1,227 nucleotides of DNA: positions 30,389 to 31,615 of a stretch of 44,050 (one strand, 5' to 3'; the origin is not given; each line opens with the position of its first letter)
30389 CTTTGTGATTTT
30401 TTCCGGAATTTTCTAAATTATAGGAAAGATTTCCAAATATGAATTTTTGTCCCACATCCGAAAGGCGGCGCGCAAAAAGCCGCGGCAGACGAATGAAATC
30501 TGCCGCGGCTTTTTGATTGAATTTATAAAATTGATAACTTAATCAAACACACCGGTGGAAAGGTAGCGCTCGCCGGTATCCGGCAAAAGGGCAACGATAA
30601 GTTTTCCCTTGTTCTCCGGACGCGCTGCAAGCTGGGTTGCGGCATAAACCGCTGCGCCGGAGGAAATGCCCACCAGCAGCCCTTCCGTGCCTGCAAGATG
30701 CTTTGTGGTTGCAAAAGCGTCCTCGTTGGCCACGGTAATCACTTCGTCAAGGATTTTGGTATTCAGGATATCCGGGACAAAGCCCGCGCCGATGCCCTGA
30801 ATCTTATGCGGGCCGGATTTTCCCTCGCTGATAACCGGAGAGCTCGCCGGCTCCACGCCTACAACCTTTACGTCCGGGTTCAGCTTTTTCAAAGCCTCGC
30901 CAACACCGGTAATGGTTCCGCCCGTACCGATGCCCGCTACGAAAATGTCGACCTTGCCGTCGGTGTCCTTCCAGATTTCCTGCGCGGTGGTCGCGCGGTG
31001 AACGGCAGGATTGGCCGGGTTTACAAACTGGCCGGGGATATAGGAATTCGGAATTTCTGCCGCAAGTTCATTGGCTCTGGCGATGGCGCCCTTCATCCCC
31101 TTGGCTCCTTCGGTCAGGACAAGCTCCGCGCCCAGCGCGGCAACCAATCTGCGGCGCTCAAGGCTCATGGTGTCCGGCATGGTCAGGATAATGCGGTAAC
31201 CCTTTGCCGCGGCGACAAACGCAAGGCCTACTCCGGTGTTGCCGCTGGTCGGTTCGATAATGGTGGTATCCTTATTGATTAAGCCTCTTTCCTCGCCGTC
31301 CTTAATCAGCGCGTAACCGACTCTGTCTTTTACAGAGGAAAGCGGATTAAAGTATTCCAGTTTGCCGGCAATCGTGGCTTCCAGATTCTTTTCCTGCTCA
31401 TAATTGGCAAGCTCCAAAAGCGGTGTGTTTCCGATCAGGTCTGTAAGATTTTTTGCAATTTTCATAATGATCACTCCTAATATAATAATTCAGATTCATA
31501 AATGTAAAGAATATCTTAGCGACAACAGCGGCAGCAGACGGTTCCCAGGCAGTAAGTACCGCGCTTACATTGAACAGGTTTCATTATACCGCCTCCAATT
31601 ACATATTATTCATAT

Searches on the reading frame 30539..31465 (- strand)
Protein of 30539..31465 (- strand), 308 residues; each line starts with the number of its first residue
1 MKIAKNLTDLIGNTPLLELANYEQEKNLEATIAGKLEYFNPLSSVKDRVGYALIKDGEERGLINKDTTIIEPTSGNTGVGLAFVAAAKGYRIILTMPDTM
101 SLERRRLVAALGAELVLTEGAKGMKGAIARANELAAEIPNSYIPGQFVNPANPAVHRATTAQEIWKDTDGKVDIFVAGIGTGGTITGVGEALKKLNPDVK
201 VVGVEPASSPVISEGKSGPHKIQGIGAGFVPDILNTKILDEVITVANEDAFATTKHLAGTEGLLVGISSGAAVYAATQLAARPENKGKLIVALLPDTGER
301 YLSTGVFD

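Call 8: find_related_loci(query=window:30539-31465:-, collection=genome_contigs, flank=3000)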
Query window:30539-31465:- (308 aa) in genome_contigs; peptide patterns used: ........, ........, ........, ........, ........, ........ (x = any residue, [..] = any of these).
600 stretches matched a pattern (row limit reached: there are more); 585 encode a relative of the query (tblastn E <= 1e-3); the best 80 are kept; 80 distinct loci.
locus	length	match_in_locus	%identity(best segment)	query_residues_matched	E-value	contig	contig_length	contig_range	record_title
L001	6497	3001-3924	85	1-308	7e-167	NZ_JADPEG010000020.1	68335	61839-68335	Clostridium sp. D33t1_170424_F3 NODE_20_length_68335_cov_45.9083, whole genome shotgun sequence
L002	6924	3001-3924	80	1-308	4e-152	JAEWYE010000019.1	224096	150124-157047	MAG: Bacillota bacterium isolate OH_SFB_161 k127_956195, whole genome shotgun sequence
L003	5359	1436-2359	71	1-308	1e-144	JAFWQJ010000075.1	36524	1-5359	MAG: Oscillospiraceae bacterium isolate RGIG5975 Sheep_Omasum-2__c812661, whole genome shotgun sequence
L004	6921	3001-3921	72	1-307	6e-144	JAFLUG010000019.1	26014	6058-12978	MAG: Oscillospiraceae bacterium isolate HAN073 Seq19, whole genome shotgun sequence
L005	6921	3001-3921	72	1-307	4e-144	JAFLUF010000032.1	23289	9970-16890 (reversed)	MAG: Oscillospiraceae bacterium isolate HAN072 Seq32, whole genome shotgun sequence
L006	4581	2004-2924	70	1-307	1e-145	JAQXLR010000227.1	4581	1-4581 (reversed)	MAG: Clostridiales bacterium isolate SUG1308 k141_242152, whole genome shotgun sequence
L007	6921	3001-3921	72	2-308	4e-143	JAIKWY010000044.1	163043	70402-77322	MAG: Oscillospiraceae bacterium isolate RUI441 k141_11679485_flag=0_multi=13.9992_len=163043, whole genome shotgun seque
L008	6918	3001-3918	74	2-307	8e-143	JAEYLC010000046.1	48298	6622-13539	MAG: Bacillota bacterium isolate OH_HFB_48 k127_2480715, whole genome shotgun sequence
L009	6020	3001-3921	72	1-307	4e-142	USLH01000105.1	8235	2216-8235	uncultured Ruminococcaceae bacterium isolate UMGS1826 genome assembly, contig: NODE_4360_length_8235_cov_3.291443, whole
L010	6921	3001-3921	70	1-307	6e-142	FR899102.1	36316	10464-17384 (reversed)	Ruminococcus sp. CAG:403 genomic scaffold, scf231, whole genome shotgun sequence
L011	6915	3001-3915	73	3-307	2e-141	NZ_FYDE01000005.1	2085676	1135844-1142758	Marasmitruncus massiliensis strain Marseille-P3646, whole genome shotgun sequence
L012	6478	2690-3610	70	2-308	1e-141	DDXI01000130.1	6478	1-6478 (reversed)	MAG TPA_asm: Peptococcaceae bacterium UBA2264 UBA2264_contig_38374, whole genome shotgun sequence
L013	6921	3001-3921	68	2-308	3e-140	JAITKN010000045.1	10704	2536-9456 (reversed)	MAG: Oscillospiraceae bacterium isolate Pcl387_bin59 k119_1532698, whole genome shotgun sequence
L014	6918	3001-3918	73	2-307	7e-140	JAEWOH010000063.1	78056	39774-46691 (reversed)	MAG: Bacillota bacterium isolate OH_SBlB_54 k127_412522, whole genome shotgun sequence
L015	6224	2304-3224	73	1-307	1e-139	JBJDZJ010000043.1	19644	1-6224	MAG: Eubacteriales bacterium isolate LOHA09_bin.020 NODE_1502_length_19644_cov_8.287559, whole genome shotgun sequence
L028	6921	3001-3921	73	2-308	1e-137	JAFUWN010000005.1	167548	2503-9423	MAG: Oscillospiraceae bacterium isolate RGIG4890 Roe_deer_Rumen-2__c3050, whole genome shotgun sequence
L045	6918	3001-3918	71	2-307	4e-135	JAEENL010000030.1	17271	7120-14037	MAG: Lachnospiraceae bacterium isolate Tb.RUG.262 NODE_1063577_length_17271_cov_1.299463, whole genome shotgun sequence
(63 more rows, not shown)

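Call 16: find_related_loci(query=window:30539-31465:-, collection=metagenome_contigs, flank=3000)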
Query window:30539-31465:- (308 aa) in metagenome_contigs; peptide patterns used: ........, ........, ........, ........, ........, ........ (x = any residue, [..] = any of these).
600 stretches matched a pattern (row limit reached: there are more); 586 encode a relative of the query (tblastn E <= 1e-3); the best 80 are kept; 80 distinct loci.
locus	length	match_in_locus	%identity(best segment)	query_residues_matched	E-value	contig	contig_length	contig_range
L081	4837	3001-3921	72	1-307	9e-148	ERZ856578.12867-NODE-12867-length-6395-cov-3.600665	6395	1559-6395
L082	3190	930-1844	71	3-307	3e-151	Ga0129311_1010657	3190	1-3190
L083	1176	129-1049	71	2-308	1e-159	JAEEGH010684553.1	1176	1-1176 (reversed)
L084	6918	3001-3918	75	2-307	8e-144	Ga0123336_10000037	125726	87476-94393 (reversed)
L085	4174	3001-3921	71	2-308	6e-147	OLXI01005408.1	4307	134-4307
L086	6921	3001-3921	71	1-307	3e-143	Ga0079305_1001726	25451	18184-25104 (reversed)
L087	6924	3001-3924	69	1-308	1e-142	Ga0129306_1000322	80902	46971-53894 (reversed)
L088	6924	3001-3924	69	1-308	1e-140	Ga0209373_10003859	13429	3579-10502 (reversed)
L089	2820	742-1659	69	2-307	2e-147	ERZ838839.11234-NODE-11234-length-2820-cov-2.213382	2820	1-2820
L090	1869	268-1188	72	2-308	3e-151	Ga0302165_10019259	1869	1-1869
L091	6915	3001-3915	73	3-307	4e-140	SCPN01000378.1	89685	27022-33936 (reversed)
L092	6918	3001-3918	73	2-307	1e-139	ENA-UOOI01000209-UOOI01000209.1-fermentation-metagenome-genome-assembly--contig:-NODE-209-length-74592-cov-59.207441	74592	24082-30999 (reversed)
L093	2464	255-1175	73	1-307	6e-148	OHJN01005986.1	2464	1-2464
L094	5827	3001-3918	72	2-307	3e-139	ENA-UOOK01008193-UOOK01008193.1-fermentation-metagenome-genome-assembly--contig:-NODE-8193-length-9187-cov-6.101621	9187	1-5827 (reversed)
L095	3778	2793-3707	72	3-307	7e-143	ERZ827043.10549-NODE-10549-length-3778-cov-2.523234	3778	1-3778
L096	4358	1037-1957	72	1-307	5e-141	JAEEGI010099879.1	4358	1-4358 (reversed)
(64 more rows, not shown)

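Call 17: find_encoding_contigs(protein=window:30539-31465:-, flank=3000, max_places=10)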
Protein window:30539-31465:- (308 aa): 2 contigs read that carry it; 1 place shown.
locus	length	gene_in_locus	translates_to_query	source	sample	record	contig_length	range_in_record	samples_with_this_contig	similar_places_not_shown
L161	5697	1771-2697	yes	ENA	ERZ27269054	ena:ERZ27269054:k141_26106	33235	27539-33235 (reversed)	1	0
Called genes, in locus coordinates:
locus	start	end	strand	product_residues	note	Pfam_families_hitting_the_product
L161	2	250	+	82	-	?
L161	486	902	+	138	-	PF00165:HTH_AraC, PF12833:HTH_18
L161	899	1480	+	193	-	PF00574:CLP_protease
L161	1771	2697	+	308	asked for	PF00291:PALP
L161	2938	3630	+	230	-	PF00072:Response_reg, PF00486:Trans_reg_C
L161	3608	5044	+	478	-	PF00672:HAMP (faint), PF00512:HisKA, PF02518:HATPase_c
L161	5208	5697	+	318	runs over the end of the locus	PF01210:NAD_Gly3P_dh_N, PF02558:ApbA (weak), PF03807:F420_oxidored (weak), PF07479:NAD_Gly3P_dh_C, PF20618:GPD_NAD_C_bact (weak)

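Call 18: find_homologous_proteins(query=window:30539-31465:-, max_evalue=1e-100)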
Query window:30539-31465:- (308 aa): 7996 proteins with E <= 1e-100 among 8000 candidates; the best 120 are listed.
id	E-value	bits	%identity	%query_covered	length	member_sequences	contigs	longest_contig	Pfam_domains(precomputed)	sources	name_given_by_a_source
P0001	2.8e-193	659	100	100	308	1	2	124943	PF00291.32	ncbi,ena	-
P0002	1.5e-190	650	98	100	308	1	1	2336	PF00291.32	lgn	-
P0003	1.5e-190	650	98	100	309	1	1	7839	PF00291.32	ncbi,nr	ncbi:MAG TPA: cysteine synthase A [Caproiciproducens sp.]|nr:cysteine synthase A [Caproiciproducens 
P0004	4.3e-186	635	95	100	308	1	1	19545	PF00291.32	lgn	-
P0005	2.7e-183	626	94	100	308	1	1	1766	PF00291.32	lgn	-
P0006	1.5e-182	624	94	100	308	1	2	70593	PF00291.32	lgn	-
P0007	3.8e-182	622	94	100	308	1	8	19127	PF00291.32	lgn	-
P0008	2.8e-180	616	92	100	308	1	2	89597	PF00291.32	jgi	jgi:cysteine synthase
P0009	3.2e-178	609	91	100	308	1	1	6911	PF00291.32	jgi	jgi:cysteine synthase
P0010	1.7e-177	607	91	100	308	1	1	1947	PF00291.32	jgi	-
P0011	8.9e-177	605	91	100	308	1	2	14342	PF00291.32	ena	-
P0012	1.3e-176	604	90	100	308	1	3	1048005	PF00291.32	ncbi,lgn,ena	-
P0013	2.3e-175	600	90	100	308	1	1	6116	PF00291.32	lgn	-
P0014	6.0e-175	599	90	100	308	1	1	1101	PF00291.32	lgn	-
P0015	7.9e-175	598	90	100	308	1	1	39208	PF00291.32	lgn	-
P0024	7.8e-174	595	89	100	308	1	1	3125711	PF00291.32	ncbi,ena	-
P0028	4.3e-173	593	88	100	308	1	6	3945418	PF00291.32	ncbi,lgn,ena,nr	ncbi:cysteine synthase A [Clostridium sp. KNHs216]|nr:cysteine synthase A [Clostridium sp. KNHs216]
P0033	1.5e-172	591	89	100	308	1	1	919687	PF00291.32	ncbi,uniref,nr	ncbi:cysteine synthase A [Caproiciproducens sp. AGMB10547]|uniref:Cysteine synthase A n=2 Tax=Caproi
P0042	2.1e-171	587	88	100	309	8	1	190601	PF00291.32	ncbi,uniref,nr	ncbi:cysteine synthase A [Caproiciproducens galactitolivorans]|uniref:cysteine synthase A n=1 Tax=Ca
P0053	3.7e-170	583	86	100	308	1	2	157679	PF00291.32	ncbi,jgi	-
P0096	6.7e-164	562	84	100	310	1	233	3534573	PF00291.32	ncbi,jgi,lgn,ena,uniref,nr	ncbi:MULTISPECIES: cysteine synthase A [unclassified Anaeromassilibacillus]|uniref:cysteine synthase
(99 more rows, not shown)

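Call 19: find_encoding_contigs(protein=P0003, flank=2000, max_places=3)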
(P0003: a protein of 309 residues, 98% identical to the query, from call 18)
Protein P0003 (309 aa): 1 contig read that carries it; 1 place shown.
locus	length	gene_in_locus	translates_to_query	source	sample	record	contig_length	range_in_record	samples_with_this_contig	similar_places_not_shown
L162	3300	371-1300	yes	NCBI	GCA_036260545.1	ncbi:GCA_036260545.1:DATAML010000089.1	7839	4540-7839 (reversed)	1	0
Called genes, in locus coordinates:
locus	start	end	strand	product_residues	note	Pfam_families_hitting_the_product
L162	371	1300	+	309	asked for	PF00291:PALP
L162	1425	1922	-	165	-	-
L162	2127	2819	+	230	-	PF00072:Response_reg, PF00486:Trans_reg_C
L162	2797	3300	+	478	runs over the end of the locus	PF00672:HAMP (faint), PF00512:HisKA, PF02518:HATPase_c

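Call 20: find_encoding_contigs(protein=P0004, flank=2000, max_places=3)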
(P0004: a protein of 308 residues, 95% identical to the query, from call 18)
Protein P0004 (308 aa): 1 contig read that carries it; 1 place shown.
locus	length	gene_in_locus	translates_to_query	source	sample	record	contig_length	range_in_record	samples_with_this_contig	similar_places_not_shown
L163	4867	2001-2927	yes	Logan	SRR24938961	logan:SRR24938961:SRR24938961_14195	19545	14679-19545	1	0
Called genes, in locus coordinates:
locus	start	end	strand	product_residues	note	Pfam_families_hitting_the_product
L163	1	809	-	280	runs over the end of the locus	PF13730:HTH_36 (weak), PF19481:DUF6017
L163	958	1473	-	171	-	PF13651:EcoRI_methylase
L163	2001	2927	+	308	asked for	PF00291:PALP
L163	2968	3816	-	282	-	PF04294:VanW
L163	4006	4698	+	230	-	PF00072:Response_reg, PF00486:Trans_reg_C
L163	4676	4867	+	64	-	?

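Call 21: find_encoding_contigs(protein=P0006, flank=2000, max_places=3)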
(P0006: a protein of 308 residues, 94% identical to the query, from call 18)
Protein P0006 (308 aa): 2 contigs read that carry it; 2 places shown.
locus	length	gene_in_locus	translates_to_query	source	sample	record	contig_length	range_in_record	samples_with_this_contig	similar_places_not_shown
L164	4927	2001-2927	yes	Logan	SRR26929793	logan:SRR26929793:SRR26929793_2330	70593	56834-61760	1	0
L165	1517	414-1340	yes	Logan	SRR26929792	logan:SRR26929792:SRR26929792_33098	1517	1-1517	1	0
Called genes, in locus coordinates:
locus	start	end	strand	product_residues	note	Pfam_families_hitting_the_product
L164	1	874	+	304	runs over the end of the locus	PF02653:BPD_transp_2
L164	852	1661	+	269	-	PF00005:ABC_tran, PF02463:SMC_N, PF13476:AAA_23 (weak), PF13304:AAA_21 (faint)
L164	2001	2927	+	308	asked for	PF00291:PALP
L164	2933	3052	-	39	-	-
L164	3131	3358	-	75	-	-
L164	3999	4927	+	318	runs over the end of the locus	PF01210:NAD_Gly3P_dh_N, PF02558:ApbA (weak), PF03807:F420_oxidored (weak), PF07479:NAD_Gly3P_dh_C, PF20618:GPD_NAD_C_bact (weak)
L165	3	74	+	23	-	?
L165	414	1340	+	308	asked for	PF00291:PALP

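Call 22: find_encoding_contigs(protein=P0008, flank=2000, max_places=3)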
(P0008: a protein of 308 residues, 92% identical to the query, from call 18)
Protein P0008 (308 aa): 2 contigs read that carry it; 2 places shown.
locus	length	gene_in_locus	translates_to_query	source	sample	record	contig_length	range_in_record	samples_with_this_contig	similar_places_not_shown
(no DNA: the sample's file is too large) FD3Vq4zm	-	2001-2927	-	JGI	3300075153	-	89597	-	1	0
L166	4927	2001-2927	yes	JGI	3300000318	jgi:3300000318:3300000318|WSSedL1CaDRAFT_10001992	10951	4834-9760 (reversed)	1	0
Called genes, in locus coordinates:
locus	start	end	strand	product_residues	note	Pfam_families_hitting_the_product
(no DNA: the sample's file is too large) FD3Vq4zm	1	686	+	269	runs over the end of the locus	PF00005:ABC_tran, PF02463:SMC_N, PF13304:AAA_21 (faint)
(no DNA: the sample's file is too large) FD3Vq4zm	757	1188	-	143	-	PF02082:Rrf2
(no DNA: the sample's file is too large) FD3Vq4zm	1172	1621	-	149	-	PF02082:Rrf2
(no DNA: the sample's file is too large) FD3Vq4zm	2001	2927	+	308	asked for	PF00291:PALP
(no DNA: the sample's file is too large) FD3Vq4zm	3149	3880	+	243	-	PF00072:Response_reg, PF00486:Trans_reg_C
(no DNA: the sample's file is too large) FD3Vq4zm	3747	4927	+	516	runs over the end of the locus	PF00672:HAMP (faint), PF00512:HisKA, PF02518:HATPase_c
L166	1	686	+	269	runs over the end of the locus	PF00005:ABC_tran, PF02463:SMC_N, PF13304:AAA_21 (faint)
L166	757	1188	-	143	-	PF02082:Rrf2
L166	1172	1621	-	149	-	PF02082:Rrf2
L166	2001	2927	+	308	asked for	PF00291:PALP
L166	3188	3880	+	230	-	PF00072:Response_reg, PF00486:Trans_reg_C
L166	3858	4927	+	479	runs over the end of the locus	PF00672:HAMP (faint), PF00512:HisKA, PF02518:HATPase_c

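Call 24: find_encoding_contigs(protein=P0012, flank=2000, max_places=2)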
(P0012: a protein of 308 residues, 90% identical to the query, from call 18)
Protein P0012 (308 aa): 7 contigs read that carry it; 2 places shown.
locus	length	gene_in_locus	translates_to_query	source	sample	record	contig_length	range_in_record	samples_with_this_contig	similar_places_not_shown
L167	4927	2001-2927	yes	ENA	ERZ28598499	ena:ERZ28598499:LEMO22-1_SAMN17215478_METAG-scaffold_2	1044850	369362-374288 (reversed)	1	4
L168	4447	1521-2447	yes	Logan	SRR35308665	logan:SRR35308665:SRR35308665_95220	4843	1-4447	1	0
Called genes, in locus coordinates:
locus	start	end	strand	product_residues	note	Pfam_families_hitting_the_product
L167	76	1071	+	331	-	PF01515:PTA_PTB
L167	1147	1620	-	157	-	PF06397:Desulfoferrod_N, PF01880:Desulfoferrodox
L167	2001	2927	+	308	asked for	PF00291:PALP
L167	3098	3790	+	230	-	PF00072:Response_reg, PF00486:Trans_reg_C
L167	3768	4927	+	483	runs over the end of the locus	PF00672:HAMP (faint), PF00512:HisKA, PF02518:HATPase_c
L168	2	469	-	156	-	?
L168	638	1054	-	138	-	PF11208:DUF2992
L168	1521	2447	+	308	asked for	PF00291:PALP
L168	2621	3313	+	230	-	PF00072:Response_reg, PF00486:Trans_reg_C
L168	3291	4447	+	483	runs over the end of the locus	PF00672:HAMP (faint), PF00512:HisKA, PF02518:HATPase_c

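Call 25: find_encoding_contigs(protein=P0024, flank=2000, max_places=2)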
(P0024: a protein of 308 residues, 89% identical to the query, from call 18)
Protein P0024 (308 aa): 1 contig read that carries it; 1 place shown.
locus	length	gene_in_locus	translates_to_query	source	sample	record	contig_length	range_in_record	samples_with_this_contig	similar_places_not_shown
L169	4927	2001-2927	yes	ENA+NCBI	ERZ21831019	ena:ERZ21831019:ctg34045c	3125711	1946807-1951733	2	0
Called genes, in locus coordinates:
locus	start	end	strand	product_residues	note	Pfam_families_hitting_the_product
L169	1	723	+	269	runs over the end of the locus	PF00005:ABC_tran, PF02463:SMC_N, PF13304:AAA_21 (weak)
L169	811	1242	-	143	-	PF02082:Rrf2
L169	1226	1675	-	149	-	PF02082:Rrf2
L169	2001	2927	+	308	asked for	PF00291:PALP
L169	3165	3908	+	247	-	PF00072:Response_reg, PF00486:Trans_reg_C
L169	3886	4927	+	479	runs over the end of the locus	PF00672:HAMP (faint), PF00512:HisKA, PF02518:HATPase_c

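Call 26: find_encoding_contigs(protein=P0028, flank=2000, max_places=2)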
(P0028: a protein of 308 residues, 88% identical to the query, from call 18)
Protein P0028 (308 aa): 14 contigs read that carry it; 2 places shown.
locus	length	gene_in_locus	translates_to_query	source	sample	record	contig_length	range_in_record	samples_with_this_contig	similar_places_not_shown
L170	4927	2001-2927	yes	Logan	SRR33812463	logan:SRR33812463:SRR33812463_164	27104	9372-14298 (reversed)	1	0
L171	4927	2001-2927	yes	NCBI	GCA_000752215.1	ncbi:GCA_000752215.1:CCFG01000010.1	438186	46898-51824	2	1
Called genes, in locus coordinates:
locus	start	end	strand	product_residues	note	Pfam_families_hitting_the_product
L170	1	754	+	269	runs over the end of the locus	PF00005:ABC_tran, PF02463:SMC_N, PF13304:AAA_21 (faint)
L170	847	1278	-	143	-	PF02082:Rrf2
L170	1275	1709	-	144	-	PF02082:Rrf2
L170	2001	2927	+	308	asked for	PF00291:PALP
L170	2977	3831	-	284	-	PF04294:VanW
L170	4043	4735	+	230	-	PF00072:Response_reg, PF00486:Trans_reg_C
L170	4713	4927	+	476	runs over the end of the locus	PF00672:HAMP (faint), PF00512:HisKA, PF02518:HATPase_c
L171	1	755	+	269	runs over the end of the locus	PF00005:ABC_tran, PF02463:SMC_N, PF13476:AAA_23 (faint), PF13304:AAA_21 (faint)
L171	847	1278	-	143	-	PF02082:Rrf2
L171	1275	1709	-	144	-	PF02082:Rrf2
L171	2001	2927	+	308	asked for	PF00291:PALP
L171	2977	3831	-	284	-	PF04294:VanW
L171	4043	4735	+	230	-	PF00072:Response_reg, PF00486:Trans_reg_C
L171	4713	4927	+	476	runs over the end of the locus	PF00672:HAMP (faint), PF00512:HisKA, PF02518:HATPase_c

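Call 27: find_encoding_contigs(protein=P0042, flank=2000, max_places=2)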
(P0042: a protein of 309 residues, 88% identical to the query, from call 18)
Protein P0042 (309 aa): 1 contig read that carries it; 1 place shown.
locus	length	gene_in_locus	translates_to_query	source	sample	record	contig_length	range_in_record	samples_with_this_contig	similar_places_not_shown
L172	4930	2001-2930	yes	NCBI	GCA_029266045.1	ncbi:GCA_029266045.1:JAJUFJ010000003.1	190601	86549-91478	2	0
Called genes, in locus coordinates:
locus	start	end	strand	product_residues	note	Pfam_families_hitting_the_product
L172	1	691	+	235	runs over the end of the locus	PF00543:P-II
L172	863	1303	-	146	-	PF02082:Rrf2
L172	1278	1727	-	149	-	PF02082:Rrf2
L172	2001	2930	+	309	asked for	PF00291:PALP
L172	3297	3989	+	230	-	PF00072:Response_reg, PF00486:Trans_reg_C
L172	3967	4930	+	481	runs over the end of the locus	PF00672:HAMP (faint), PF00512:HisKA, PF02518:HATPase_c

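Call 28: find_encoding_contigs(protein=P0033, flank=2000, max_places=2)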
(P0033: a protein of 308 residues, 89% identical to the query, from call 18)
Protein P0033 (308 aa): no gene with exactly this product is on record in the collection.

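Call 58: find_encoding_contigs(protein=P0096, flank=1500, max_places=2)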
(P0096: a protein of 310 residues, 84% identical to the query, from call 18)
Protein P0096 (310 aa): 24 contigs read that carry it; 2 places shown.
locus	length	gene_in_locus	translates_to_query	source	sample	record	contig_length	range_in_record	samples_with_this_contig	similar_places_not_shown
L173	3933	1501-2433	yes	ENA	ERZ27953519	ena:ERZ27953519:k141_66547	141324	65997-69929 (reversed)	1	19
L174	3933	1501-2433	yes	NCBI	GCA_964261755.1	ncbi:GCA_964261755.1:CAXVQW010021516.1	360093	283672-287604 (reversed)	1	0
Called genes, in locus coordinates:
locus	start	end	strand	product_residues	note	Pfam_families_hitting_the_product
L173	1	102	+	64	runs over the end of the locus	-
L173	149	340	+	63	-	-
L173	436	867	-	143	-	PF02082:Rrf2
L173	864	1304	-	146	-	PF02082:Rrf2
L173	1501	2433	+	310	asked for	PF00291:PALP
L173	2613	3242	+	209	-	PF13189:Cytidylate_kin2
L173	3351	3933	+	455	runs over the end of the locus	PF01554:MatE, PF01943:Polysacc_synt (weak), PF01554:MatE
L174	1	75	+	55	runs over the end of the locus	-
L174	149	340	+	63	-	-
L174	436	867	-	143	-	PF02082:Rrf2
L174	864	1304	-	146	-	PF02082:Rrf2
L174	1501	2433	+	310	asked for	PF00291:PALP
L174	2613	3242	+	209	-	PF13189:Cytidylate_kin2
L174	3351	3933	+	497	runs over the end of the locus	PF01554:MatE, PF01943:Polysacc_synt (weak), PF01554:MatE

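Call 59: find_encoding_contigs(protein=P0053, flank=1500, max_places=2)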
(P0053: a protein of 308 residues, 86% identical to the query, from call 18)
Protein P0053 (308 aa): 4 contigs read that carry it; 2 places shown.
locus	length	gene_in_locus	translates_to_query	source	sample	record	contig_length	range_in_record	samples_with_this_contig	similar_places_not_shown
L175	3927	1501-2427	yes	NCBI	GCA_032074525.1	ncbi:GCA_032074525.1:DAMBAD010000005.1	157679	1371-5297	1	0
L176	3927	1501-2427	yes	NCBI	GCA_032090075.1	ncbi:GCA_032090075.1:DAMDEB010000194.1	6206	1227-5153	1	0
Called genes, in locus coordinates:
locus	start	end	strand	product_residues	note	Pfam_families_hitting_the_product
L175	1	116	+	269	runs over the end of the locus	PF00005:ABC_tran, PF02463:SMC_N (weak), PF13304:AAA_21 (faint)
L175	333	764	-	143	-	PF02082:Rrf2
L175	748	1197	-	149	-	PF02082:Rrf2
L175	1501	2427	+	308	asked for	PF00291:PALP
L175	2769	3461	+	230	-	PF00072:Response_reg, PF00486:Trans_reg_C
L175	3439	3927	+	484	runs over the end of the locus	PF00672:HAMP (weak), PF00512:HisKA, PF02518:HATPase_c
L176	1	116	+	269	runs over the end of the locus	PF00005:ABC_tran, PF02463:SMC_N, PF13304:AAA_21 (faint)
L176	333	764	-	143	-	PF02082:Rrf2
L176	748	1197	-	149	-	PF02082:Rrf2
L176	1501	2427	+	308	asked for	PF00291:PALP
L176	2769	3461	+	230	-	PF00072:Response_reg, PF00486:Trans_reg_C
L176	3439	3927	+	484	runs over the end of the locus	PF00672:HAMP (weak), PF00512:HisKA, PF02518:HATPase_c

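Call 62: search_protein_families(library=ncbifam, proteins=[window:30539-31465:-], max_evalue=0.00001)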
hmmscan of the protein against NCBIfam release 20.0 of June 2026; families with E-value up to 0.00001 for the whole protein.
window:30539-31465:- (308 aa): 32 families (the best 25 are shown)
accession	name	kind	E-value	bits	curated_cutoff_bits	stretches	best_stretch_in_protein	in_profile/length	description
TIGR01139.1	cysK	equivalog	2.3e-136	453.9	350.95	1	8-307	2-298/298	cysteine synthase A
TIGR01136.1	cysKM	subfamily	2e-131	437.8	344.15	1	8-307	2-299/299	cysteine synthase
TIGR01137.1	cysta_beta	equivalog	1.3e-94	317.4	510.25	1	3-304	1-308/457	cystathionine beta-synthase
NF007989.0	PRK10717.1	equivalog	4.8e-94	315.2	387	1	1-304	2-315/334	cysteine synthase A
TIGR01138.1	cysM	equivalog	8.4e-86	288.1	394.2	1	7-307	2-290/290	cysteine synthase B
NF008735.0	PRK11761.1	equivalog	7.8e-85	284.7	413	1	5-308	4-295/296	cysteine synthase CysM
TIGR03945.1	PLP_SbnA_fam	equivalog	1.1e-68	231.5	349.95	1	8-304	2-297/304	2,3-diaminopropionate biosynthesis protein SbnA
NF053679.1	CysteaSynCapA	equivalog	1.2e-61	208.3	600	1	2-303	5-316/329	cysteate synthase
NF052478.1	CystDsulMYC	equivalog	3.8e-22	79.1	600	1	35-304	42-323/354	L-cysteine desulfhydrase Cds1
NF009130.0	PRK12483.1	subfamily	5e-19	68.3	801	1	9-293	33-320/521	threonine ammonia-lyase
NF006674.0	PRK09224.1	subfamily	1.7e-18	66.7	577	1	13-217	25-220/508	threonine ammonia-lyase IlvA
NF005292.0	PRK06815.1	equivalog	3.7e-18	65.7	371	1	5-292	13-301/320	threonine/serine dehydratase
TIGR01124.1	ilvA_2Cterm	equivalog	1e-17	64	411.3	1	13-215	17-210/499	threonine ammonia-lyase, biosynthetic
TIGR01127.1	ilvA_1Cterm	equivalog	1.6e-17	63.6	378.75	1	29-261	14-250/380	threonine ammonia-lyase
NF006390.0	PRK08639.1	equivalog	1e-16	60.9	421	1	4-214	16-220/418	threonine ammonia-lyase IlvA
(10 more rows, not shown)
